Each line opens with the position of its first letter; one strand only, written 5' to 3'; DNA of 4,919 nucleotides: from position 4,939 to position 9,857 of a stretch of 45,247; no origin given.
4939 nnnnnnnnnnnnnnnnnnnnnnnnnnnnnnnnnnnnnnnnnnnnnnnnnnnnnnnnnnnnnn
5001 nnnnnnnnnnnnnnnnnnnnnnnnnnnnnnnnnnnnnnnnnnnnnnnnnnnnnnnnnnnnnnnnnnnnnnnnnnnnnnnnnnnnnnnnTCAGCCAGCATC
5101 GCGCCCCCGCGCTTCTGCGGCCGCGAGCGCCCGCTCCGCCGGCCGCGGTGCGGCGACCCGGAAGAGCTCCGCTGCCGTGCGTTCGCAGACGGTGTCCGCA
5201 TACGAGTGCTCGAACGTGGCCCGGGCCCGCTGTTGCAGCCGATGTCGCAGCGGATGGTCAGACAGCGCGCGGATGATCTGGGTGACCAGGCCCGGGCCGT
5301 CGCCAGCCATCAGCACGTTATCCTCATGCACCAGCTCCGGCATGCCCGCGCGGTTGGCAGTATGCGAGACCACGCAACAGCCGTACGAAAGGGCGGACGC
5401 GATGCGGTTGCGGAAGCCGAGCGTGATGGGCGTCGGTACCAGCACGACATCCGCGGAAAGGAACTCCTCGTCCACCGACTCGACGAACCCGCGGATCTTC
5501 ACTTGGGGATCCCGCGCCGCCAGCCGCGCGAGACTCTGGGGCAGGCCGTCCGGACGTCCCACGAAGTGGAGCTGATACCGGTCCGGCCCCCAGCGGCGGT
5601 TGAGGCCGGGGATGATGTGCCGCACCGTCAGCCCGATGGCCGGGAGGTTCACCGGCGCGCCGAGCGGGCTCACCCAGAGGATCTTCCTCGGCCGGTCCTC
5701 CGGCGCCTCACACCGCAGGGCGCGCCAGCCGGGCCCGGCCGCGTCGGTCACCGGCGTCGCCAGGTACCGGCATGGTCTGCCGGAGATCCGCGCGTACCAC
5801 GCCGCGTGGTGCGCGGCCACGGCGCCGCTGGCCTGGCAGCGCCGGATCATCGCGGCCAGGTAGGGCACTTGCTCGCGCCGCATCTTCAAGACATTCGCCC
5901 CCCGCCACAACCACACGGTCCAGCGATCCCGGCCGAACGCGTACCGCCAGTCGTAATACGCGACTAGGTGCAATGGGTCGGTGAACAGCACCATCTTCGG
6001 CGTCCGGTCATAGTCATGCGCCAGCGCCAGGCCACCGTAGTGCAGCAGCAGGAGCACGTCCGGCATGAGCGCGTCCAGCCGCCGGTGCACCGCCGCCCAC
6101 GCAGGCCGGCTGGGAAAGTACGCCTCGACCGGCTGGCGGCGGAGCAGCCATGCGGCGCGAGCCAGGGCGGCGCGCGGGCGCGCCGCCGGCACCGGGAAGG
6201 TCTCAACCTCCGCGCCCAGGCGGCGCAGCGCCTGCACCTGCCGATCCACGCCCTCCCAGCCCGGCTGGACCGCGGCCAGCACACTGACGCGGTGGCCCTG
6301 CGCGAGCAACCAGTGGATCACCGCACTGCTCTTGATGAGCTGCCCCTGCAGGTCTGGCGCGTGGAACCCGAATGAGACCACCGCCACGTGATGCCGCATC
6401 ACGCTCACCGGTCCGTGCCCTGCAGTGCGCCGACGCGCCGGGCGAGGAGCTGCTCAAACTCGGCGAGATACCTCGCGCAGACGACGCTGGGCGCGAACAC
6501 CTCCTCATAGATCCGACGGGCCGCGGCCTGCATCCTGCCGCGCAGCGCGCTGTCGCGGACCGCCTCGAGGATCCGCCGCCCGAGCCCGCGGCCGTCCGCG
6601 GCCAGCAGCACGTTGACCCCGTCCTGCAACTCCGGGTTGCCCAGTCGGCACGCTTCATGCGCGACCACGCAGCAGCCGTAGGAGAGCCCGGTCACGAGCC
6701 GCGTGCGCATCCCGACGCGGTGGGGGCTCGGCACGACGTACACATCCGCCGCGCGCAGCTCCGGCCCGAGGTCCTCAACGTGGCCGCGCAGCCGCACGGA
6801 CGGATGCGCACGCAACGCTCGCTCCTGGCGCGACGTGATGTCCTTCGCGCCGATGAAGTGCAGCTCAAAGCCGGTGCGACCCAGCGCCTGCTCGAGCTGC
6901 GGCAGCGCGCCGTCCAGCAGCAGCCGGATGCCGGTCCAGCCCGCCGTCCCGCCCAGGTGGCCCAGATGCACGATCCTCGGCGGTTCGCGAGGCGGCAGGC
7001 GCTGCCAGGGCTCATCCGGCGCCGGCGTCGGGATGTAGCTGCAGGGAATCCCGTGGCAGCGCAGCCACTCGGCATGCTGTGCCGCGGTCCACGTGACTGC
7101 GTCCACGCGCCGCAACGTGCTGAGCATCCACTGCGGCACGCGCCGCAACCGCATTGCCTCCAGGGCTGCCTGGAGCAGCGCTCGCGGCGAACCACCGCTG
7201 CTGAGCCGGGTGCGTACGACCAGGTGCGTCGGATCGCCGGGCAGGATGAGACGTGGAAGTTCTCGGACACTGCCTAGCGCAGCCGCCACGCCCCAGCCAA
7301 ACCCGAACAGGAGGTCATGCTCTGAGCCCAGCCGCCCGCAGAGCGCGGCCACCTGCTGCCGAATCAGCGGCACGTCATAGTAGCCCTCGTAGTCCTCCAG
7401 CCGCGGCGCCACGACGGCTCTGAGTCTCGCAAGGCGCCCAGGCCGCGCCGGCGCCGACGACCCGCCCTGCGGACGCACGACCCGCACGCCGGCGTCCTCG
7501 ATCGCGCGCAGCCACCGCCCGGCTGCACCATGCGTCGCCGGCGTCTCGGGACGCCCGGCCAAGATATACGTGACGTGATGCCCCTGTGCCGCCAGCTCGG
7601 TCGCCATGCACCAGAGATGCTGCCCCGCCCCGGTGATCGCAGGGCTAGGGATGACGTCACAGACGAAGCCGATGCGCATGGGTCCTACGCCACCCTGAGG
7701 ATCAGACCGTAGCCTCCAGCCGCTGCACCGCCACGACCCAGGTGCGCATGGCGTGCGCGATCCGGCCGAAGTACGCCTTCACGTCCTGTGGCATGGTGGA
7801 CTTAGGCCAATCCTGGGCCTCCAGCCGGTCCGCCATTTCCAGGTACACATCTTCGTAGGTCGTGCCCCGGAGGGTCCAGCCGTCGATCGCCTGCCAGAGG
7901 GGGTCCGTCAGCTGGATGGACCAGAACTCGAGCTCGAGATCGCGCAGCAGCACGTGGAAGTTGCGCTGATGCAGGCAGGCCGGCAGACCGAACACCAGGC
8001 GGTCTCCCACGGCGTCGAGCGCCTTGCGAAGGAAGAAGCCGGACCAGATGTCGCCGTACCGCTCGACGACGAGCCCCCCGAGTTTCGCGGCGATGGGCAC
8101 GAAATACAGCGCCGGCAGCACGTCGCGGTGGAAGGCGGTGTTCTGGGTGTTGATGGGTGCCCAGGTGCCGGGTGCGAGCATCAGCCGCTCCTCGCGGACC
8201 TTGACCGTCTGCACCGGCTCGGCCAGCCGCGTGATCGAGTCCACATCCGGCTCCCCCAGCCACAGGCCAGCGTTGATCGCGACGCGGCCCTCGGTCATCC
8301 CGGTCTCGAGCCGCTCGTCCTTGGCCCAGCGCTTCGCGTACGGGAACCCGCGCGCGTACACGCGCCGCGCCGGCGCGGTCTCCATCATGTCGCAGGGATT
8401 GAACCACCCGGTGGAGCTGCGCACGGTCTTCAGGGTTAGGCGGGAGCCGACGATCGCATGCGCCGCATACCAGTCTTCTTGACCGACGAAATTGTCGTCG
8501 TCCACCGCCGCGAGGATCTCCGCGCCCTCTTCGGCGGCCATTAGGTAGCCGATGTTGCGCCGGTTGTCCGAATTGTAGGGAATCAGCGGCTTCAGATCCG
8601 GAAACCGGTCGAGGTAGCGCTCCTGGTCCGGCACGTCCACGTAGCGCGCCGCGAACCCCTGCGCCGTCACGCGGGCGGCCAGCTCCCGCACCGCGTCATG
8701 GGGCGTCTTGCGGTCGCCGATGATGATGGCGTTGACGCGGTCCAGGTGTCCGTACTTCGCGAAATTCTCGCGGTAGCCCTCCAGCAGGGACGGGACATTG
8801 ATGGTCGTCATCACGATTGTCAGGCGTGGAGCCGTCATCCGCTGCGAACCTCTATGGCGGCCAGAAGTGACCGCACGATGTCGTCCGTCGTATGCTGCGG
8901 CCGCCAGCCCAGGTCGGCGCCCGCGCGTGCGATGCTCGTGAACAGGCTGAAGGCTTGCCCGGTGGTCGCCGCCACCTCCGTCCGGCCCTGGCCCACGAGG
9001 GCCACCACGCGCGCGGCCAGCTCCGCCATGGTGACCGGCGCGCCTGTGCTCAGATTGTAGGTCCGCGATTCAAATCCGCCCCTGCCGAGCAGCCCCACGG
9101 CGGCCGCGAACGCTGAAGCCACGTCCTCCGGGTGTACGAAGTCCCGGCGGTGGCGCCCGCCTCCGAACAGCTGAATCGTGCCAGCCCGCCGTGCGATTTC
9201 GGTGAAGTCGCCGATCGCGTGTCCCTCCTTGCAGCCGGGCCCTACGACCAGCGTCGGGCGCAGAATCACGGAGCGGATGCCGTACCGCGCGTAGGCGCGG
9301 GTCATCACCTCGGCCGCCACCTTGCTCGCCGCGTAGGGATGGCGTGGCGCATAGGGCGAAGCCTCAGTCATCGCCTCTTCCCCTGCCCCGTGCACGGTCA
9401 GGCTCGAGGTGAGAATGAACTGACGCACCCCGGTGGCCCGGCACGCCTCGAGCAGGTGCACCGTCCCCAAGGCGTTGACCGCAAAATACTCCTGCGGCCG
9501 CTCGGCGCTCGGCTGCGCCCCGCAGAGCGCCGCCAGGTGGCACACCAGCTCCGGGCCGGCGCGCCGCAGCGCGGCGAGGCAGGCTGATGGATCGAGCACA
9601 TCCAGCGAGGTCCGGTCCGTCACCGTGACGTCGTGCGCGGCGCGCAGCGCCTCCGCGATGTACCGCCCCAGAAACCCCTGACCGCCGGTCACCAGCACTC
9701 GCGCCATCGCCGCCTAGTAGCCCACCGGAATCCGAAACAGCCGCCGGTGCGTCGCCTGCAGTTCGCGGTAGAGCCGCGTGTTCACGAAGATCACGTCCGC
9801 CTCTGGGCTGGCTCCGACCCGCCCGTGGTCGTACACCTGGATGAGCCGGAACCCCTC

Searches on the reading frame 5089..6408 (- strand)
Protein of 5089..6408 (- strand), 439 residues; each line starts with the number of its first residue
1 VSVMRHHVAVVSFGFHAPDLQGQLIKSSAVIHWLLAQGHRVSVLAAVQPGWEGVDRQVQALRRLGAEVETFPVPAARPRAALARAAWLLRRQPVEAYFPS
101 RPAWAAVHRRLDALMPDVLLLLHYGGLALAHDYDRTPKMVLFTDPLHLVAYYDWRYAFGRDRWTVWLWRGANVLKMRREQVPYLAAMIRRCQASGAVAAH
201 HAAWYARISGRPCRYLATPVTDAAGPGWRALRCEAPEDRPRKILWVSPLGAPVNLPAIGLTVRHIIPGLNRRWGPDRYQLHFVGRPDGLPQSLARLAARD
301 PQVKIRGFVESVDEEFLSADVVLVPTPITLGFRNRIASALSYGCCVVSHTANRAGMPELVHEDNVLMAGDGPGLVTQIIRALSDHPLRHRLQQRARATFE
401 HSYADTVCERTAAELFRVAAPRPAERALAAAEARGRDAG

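Call 46: search_protein_families(library=pfam, proteins=[window:5089-6408:-], max_evalue=0.00001)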
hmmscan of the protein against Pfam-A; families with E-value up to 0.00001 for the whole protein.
window:5089-6408:- (439 aa): 1 family
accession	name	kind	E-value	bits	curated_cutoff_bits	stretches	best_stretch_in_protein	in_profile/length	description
PF13692.12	Glyco_trans_1_4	-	2.6e-14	54.1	27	1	241-384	2-142/142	Glycosyl transferases group 1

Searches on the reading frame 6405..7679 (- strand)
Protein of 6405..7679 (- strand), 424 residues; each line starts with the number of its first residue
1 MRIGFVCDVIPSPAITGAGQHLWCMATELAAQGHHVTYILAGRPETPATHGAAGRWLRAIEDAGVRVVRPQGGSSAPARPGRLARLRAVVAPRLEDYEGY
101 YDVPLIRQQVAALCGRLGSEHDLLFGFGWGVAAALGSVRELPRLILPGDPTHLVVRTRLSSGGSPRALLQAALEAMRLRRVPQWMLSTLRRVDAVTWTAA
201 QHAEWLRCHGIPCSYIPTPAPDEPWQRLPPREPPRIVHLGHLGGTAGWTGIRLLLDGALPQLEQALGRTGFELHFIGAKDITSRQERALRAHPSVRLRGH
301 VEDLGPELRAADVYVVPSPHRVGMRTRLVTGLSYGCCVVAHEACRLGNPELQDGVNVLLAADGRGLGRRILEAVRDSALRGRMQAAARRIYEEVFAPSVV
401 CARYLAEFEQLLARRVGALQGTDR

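Call 46: search_protein_families(library=pfam, proteins=[window:6405-7679:-], max_evalue=0.00001)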
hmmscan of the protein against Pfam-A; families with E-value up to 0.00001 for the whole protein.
window:6405-7679:- (424 aa): 1 family
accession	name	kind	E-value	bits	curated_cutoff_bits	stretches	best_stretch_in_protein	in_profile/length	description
PF13692.12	Glyco_trans_1_4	-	1.6e-16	61.3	27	1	234-375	2-141/142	Glycosyl transferases group 1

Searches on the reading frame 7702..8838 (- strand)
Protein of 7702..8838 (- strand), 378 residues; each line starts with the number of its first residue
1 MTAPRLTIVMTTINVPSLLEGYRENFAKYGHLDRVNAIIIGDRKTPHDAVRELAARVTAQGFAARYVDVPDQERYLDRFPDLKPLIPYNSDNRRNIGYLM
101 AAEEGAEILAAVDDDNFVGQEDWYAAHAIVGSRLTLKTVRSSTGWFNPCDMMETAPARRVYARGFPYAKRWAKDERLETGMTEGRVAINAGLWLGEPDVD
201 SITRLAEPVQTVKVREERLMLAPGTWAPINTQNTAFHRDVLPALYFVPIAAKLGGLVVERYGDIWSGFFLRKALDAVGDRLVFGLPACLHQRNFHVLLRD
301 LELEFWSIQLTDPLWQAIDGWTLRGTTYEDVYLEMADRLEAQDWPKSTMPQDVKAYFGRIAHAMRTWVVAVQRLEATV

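Call 46: search_protein_families(library=pfam, proteins=[window:7702-8838:-], max_evalue=0.00001)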
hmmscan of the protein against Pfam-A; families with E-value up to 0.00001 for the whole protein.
window:7702-8838:- (378 aa): 1 family
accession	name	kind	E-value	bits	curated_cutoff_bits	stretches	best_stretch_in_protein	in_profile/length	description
PF03214.19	RGP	-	4e-15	56.3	23.8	1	8-374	8-340/342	Reversibly glycosylated polypeptide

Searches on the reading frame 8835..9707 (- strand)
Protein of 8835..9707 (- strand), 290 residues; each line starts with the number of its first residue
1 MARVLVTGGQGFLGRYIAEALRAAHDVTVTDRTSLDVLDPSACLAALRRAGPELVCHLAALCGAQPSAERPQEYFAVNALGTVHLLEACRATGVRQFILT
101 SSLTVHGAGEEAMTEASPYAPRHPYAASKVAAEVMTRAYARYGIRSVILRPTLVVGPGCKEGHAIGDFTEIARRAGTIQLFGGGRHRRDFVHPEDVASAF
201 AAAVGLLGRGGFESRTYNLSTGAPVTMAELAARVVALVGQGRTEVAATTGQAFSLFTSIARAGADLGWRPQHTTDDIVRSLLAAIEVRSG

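Call 46: search_protein_families(library=pfam, proteins=[window:8835-9707:-], max_evalue=0.00001)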
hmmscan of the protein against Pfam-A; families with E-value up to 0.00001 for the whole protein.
window:8835-9707:- (290 aa): 7 families
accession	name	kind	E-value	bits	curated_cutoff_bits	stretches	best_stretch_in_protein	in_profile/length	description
PF01370.27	Epimerase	-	4.3e-49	167.5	20.9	1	4-204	1-225/240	NAD dependent epimerase/dehydratase family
PF16363.11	GDP_Man_Dehyd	-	3.5e-33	115.9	27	1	34-280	58-331/332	GDP-mannose 4,6 dehydratase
PF04321.23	RmlD_sub_bind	-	3.8e-21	75.9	27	1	3-253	2-246/287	RmlD substrate binding domain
PF01073.25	3Beta_HSD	-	2.1e-18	66.8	22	1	27-225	44-254/280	3-beta hydroxysteroid dehydrogenase/isomerase family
PF07993.18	NAD_binding_4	-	6.6e-12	45.6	20.1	1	54-158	91-210/258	Male sterility protein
PF02719.21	Polysacc_synt_2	-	2.8e-07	30.4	20.2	0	35-102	61-128/293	Polysaccharide biosynthesis protein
PF13460.12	NAD_binding_10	-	4.5e-07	30.4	27.2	1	33-153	44-145/184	NAD(P)H-binding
